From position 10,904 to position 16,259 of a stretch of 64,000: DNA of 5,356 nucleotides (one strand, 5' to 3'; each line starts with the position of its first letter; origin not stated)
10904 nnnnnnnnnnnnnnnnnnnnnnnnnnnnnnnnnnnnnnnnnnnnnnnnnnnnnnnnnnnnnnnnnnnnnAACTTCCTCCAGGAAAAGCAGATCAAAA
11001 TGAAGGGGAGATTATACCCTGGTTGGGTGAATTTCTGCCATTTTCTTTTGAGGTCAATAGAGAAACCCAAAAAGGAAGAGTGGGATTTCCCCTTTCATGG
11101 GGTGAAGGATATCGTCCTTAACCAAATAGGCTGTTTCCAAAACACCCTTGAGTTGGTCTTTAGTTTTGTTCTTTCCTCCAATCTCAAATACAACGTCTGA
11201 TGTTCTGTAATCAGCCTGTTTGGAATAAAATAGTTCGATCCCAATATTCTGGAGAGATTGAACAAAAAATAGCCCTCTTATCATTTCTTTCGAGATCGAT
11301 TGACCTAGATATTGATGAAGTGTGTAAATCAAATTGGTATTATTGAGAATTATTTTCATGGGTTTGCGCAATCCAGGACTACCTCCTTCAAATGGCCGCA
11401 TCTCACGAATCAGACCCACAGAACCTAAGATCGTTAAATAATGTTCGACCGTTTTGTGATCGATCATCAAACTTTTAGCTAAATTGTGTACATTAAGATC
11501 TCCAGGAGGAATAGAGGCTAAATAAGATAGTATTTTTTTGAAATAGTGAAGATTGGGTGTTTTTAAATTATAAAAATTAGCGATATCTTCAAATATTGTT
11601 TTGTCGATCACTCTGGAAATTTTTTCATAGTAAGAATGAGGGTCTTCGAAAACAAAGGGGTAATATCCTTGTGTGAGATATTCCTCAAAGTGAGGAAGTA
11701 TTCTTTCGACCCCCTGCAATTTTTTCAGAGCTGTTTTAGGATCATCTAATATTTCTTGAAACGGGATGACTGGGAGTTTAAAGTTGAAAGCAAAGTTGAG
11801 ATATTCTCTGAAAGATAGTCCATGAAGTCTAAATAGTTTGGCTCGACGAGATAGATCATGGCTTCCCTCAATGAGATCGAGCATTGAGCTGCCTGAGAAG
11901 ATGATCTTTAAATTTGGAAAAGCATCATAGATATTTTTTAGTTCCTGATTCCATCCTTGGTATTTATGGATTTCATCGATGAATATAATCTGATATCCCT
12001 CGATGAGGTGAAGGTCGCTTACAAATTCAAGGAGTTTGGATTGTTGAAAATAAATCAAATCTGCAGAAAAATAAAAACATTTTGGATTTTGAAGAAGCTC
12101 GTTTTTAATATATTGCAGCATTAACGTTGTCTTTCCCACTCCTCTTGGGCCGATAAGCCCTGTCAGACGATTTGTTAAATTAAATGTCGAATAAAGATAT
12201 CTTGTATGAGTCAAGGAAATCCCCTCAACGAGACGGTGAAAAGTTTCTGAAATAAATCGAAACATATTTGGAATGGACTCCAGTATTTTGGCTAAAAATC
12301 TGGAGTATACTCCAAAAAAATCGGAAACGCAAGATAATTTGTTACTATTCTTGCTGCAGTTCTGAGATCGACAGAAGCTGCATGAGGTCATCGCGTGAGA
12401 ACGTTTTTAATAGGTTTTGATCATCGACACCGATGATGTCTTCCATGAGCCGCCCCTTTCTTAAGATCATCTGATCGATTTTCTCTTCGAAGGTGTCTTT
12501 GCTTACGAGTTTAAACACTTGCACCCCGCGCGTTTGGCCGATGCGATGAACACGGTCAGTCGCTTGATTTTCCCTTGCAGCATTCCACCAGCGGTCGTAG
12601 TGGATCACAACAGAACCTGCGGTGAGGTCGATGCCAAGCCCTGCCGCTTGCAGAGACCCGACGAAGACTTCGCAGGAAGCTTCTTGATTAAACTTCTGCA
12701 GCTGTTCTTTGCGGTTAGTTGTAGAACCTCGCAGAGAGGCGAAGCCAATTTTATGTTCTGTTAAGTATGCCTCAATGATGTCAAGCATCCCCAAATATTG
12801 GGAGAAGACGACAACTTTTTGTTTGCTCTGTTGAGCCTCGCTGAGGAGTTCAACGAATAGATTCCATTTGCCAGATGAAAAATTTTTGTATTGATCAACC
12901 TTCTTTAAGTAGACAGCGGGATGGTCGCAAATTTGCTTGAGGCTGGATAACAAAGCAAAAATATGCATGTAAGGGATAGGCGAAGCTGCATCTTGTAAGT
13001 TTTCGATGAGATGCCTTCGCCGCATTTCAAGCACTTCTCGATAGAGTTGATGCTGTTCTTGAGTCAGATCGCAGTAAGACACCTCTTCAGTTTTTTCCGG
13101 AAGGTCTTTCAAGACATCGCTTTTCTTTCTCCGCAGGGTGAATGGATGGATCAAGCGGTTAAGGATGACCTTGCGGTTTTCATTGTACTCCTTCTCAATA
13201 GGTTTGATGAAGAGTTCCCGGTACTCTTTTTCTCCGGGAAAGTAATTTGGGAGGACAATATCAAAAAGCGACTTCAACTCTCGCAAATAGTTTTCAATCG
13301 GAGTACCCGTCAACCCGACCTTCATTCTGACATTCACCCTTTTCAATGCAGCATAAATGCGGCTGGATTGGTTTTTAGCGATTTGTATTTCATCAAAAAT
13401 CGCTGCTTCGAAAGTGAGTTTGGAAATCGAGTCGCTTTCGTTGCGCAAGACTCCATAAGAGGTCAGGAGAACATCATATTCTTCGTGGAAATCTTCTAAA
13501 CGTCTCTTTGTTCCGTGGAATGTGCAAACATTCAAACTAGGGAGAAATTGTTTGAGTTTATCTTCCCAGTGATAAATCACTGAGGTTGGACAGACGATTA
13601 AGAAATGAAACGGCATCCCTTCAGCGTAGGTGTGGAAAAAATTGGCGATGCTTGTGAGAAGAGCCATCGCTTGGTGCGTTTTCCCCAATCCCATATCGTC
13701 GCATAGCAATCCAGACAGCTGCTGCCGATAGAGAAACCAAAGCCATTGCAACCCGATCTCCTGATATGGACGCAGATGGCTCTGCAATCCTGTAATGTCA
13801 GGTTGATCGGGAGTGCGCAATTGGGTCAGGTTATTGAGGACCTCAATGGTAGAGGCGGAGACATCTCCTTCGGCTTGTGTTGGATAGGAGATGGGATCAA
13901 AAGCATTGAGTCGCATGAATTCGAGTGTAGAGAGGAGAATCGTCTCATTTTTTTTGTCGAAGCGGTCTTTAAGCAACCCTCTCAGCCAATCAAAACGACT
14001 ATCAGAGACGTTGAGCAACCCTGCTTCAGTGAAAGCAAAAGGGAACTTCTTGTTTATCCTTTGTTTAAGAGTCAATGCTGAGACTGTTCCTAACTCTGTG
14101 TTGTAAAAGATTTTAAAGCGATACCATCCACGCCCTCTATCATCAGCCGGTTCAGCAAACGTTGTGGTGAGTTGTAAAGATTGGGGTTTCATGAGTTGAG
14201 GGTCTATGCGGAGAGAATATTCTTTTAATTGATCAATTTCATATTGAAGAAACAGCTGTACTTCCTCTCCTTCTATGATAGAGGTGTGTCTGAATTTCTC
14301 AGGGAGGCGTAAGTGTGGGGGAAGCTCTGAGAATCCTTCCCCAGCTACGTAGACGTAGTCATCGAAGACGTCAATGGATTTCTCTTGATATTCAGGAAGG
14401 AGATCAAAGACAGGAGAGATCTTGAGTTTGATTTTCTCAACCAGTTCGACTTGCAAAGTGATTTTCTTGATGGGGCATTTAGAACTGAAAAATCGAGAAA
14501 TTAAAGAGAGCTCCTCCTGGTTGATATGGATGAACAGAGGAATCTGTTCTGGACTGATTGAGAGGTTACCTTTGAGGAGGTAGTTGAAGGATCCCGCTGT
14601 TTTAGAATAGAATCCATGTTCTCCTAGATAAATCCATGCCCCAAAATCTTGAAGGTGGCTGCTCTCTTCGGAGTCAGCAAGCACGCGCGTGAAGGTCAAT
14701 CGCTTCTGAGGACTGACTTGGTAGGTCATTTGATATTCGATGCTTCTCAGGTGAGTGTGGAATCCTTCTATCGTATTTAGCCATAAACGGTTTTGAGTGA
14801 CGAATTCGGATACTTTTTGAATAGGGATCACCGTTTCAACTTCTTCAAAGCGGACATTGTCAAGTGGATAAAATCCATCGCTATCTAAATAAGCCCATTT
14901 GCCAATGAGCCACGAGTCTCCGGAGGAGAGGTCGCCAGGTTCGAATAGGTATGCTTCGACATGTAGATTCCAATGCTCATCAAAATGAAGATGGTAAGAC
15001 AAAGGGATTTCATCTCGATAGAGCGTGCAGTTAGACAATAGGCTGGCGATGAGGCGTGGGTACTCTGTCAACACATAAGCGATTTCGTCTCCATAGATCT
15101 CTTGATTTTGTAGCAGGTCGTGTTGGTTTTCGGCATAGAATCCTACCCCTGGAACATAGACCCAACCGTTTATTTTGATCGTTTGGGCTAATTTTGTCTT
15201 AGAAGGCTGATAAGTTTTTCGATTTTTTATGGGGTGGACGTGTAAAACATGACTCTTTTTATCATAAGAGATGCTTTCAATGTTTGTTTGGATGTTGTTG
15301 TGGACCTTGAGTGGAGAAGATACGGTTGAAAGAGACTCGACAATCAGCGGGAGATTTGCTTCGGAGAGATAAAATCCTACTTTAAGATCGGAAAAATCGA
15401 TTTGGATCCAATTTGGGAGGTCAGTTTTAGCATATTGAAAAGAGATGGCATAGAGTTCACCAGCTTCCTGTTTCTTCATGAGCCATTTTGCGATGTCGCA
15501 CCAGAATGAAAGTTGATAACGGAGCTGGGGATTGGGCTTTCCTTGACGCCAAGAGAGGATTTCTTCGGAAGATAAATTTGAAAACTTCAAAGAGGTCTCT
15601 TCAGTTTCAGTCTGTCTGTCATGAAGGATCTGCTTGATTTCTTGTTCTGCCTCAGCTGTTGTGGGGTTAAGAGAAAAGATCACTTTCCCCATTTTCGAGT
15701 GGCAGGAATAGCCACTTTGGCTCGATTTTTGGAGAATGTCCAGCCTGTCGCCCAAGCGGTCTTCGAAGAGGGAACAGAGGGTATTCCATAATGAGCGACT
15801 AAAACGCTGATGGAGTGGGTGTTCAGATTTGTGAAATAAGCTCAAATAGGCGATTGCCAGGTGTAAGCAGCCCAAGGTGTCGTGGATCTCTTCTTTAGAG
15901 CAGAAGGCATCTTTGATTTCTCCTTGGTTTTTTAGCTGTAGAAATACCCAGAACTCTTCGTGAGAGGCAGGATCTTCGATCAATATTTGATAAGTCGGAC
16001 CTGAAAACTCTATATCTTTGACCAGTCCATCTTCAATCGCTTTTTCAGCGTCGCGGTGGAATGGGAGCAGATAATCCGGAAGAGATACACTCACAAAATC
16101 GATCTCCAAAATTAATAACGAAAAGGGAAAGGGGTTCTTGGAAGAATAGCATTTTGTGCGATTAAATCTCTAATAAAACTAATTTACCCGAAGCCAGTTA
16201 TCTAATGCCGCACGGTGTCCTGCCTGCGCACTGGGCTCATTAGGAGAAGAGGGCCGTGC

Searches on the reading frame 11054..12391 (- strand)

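Call 10: search_protein_families(library=pfam, proteins=[window:11054-12391:-], max_evalue=0.001)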
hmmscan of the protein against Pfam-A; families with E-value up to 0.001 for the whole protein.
window:11054-12391:- (445 aa): 6 families
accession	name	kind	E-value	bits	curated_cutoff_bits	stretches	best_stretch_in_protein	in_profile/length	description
PF13173.12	AAA_14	-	4.2e-28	98.4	27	1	74-198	2-129/129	AAA domain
PF13635.12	DUF4143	-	1.8e-07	31.5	28.1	1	279-359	11-92/160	Domain of unknown function (DUF4143)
PF00004.35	AAA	-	0.00033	21.6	21.2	1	79-145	3-70/131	ATPase family associated with various cellular activities (AAA)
PF05496.18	RuvB_N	-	0.00057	20.1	27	0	79-158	38-108/159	Holliday junction DNA helicase RuvB P-loop domain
PF01637.24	ATPase_2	-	0.00093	19.5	33.2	0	80-110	26-56/225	ATPase domain predominantly from Archaea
PF13401.12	AAA_22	-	0.00096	19.9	27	0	75-108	6-39/130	AAA domain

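Call 80: search_protein_families(library=padloc, proteins=[window:11054-12391:-], max_evalue=0.001)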
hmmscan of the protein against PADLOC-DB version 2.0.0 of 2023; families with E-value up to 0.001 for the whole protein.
window:11054-12391:- (445 aa): 7 families
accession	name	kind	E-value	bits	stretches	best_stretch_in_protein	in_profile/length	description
PDLC04789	PDC-S01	-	8.8e-34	115.1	1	74-335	17-250/375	-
PDLC04787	PDC-S01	-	3.2e-27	93.5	1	70-366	23-311/412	-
PDLC04790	PDC-S01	-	5.5e-18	62.9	1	75-361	28-301/422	-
PDLC04791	PDC-S01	-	4.5e-16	56.5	1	76-206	21-158/395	-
PDLC04788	PDC-S01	-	4.4e-11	40.4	1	81-340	26-288/448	-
PDLC04786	PDC-S01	-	5.5e-09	33.3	1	80-201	26-157/439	-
PDLC04140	mad8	-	1.9e-06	25.6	1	73-159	26-115/314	mads_8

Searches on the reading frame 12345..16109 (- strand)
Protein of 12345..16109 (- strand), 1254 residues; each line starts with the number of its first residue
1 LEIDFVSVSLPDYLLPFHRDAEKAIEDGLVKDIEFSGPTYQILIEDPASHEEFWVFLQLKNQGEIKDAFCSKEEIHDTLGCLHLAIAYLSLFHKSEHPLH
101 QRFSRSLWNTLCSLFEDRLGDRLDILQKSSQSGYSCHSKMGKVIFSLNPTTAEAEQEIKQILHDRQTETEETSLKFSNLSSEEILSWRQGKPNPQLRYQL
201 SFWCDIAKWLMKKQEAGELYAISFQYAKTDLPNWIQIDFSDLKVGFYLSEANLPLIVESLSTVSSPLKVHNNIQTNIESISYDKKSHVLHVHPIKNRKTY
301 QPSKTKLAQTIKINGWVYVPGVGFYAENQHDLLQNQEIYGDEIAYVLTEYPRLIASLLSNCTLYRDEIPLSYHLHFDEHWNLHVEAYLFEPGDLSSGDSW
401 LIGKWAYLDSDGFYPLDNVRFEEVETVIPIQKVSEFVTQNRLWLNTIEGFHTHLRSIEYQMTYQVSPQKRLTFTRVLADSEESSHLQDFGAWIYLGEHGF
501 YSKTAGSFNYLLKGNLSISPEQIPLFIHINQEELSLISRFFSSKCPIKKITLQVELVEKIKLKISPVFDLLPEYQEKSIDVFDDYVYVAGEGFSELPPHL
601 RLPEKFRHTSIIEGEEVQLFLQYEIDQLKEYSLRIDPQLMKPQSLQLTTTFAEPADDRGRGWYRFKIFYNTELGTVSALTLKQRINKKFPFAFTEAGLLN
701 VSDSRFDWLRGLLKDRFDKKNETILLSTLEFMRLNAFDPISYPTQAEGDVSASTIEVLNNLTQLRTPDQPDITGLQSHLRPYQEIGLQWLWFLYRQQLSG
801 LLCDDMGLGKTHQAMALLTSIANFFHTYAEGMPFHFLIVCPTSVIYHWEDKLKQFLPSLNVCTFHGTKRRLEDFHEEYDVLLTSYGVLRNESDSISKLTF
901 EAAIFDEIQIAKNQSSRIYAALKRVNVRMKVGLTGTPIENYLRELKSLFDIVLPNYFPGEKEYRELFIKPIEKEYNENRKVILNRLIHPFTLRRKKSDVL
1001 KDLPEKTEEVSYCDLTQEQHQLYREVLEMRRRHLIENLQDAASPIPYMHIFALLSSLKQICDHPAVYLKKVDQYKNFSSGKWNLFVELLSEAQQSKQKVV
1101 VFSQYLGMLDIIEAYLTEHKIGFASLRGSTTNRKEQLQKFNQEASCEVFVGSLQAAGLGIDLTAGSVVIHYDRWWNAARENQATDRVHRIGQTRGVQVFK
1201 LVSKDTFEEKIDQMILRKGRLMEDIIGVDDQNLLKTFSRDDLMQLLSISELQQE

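Call 10: search_protein_families(library=pfam, proteins=[window:12345-16109:-], max_evalue=0.001)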
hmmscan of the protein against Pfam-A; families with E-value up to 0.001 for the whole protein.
window:12345-16109:- (1254 aa): 3 families
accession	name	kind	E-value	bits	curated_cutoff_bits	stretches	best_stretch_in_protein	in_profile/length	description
PF00176.29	SNF2-rel_dom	-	1.2e-64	218.7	24.9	1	782-1065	1-289/290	SNF2-related domain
PF00271.37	Helicase_C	-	9.3e-19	68.2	23.5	1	1081-1191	2-110/110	Helicase conserved C-terminal domain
PF11496.14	HDA2-3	-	0.00015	21.5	27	1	1067-1204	77-222/278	Class II histone deacetylase complex subunits 2 and 3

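Call 80: search_protein_families(library=padloc, proteins=[window:12345-16109:-], max_evalue=0.001)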
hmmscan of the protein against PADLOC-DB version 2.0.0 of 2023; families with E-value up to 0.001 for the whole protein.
window:12345-16109:- (1254 aa): 31 families (the best 25 are shown)
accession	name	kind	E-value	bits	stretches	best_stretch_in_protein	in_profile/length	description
PDLC02842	DpdE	-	2.1e-117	391.3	1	755-1247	680-1175/1176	DpdE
PDLC00633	ZorD1|ZorD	-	2.2e-99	331.8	1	769-1228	434-887/908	"SWI2/SNF2 helicase, Mrr-like nuclease"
PDLC02851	DpdE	-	3.8e-84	281.2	1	756-1243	575-1051/1055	DpdE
PDLC00632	ZorD1|ZorD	-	1.3e-79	266.3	2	872-1227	710-1081/1101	"SWI2/SNF2 helicase, Mrr-like nuclease"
PDLC02849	DpdE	-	2.7e-79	265.3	1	774-1247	396-852/857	DpdE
PDLC00629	ZorD1|ZorD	-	1.9e-78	262.4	1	774-1226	478-955/1012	"SWI2/SNF2 helicase, Mrr-like nuclease"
PDLC00631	ZorD1|ZorD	-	2.4e-77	258.7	1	778-1225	441-909/1071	"SWI2/SNF2 helicase, Mrr-like nuclease"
PDLC00634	ZorD1|ZorD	-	1.7e-76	255.9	1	773-1226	489-969/1208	"SWI2/SNF2 helicase, Mrr-like nuclease"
PDLC02850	DpdE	-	2e-76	255.9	1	773-1246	799-1260/1282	DpdE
PDLC02845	DpdE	-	3.5e-70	235.1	1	775-1220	840-1267/1293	DpdE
PDLC00628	ZorD1|ZorD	-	2.4e-61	205.7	1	774-1202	508-943/1171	"SWI2/SNF2 helicase, Mrr-like nuclease"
PDLC02854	DpdE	-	2.5e-54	182.5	2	864-1226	687-1062/1083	DpdE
PDLC00627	ZorD1|ZorD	-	1.1e-53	180.5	2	877-1226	606-989/1006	"SWI2/SNF2 helicase, Mrr-like nuclease"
PDLC02848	DpdE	-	1.3e-45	153.7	1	773-1112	351-679/856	DpdE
PDLC02627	DrmD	-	1.6e-33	113.8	2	799-1029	320-534/748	DrmD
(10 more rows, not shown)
